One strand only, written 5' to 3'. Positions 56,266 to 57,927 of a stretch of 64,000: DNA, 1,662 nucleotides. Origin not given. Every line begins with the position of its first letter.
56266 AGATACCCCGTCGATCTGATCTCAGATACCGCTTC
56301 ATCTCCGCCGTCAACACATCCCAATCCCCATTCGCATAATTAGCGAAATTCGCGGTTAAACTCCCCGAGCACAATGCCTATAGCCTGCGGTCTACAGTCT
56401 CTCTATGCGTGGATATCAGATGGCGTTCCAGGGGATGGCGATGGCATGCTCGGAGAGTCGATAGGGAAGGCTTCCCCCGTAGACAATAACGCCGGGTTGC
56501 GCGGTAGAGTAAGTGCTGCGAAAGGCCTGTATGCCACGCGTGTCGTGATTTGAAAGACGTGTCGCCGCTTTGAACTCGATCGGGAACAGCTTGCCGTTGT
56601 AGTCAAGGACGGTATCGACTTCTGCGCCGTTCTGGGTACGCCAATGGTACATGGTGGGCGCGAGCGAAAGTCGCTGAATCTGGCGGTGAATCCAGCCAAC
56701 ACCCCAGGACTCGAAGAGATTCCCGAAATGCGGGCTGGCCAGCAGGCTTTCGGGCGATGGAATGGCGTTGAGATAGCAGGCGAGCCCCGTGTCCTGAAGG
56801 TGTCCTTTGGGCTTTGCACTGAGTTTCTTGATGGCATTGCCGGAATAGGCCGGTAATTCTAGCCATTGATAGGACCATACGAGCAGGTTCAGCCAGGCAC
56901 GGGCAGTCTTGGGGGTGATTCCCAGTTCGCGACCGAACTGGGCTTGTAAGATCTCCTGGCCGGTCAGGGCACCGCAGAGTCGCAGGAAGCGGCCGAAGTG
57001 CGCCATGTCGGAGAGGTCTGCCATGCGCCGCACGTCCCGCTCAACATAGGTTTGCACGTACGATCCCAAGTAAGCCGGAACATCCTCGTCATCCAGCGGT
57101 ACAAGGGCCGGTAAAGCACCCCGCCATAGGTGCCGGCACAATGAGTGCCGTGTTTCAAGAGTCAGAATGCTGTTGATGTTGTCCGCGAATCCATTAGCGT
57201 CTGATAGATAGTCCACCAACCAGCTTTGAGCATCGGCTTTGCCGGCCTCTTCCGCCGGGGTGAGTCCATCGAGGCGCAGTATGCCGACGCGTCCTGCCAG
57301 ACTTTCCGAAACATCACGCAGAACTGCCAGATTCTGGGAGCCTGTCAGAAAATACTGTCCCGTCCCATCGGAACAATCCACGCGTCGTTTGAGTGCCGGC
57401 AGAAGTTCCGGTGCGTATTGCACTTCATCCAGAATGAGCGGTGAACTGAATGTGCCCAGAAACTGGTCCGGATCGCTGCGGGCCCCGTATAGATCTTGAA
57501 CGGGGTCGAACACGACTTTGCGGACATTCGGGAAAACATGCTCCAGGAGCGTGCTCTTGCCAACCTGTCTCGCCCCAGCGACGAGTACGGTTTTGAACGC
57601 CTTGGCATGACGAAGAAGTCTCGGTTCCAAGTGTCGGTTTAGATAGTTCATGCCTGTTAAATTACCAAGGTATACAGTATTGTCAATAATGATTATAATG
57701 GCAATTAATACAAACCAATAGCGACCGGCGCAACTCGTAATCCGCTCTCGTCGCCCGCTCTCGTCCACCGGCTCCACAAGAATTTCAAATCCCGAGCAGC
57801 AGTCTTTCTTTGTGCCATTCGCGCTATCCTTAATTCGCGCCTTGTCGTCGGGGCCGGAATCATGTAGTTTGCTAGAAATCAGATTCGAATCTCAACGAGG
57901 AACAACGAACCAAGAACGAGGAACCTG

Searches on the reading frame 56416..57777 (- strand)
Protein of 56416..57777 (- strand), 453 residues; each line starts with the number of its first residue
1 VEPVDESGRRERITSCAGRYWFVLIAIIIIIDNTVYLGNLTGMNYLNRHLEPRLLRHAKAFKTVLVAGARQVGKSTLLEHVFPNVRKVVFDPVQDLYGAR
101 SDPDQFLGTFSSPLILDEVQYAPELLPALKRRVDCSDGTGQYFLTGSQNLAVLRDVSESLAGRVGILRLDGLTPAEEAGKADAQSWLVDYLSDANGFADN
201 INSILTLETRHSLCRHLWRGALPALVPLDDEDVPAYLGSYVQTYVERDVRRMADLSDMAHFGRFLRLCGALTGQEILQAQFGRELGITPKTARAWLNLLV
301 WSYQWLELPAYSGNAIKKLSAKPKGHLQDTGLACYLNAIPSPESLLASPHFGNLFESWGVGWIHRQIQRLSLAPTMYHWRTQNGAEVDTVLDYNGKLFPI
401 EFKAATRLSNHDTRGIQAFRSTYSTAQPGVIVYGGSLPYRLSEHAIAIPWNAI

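Call 80: search_protein_families(library=pfam, proteins=[window:56416-57777:-], max_evalue=0.001)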
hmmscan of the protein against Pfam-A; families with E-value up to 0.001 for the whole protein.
window:56416-57777:- (453 aa): 2 families
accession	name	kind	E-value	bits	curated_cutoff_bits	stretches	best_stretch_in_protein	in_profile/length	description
PF13635.12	DUF4143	-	6.2e-31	107.7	28.1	1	246-404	1-159/160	Domain of unknown function (DUF4143)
PF13173.12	AAA_14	-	1.6e-19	70.6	27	1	62-174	3-125/129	AAA domain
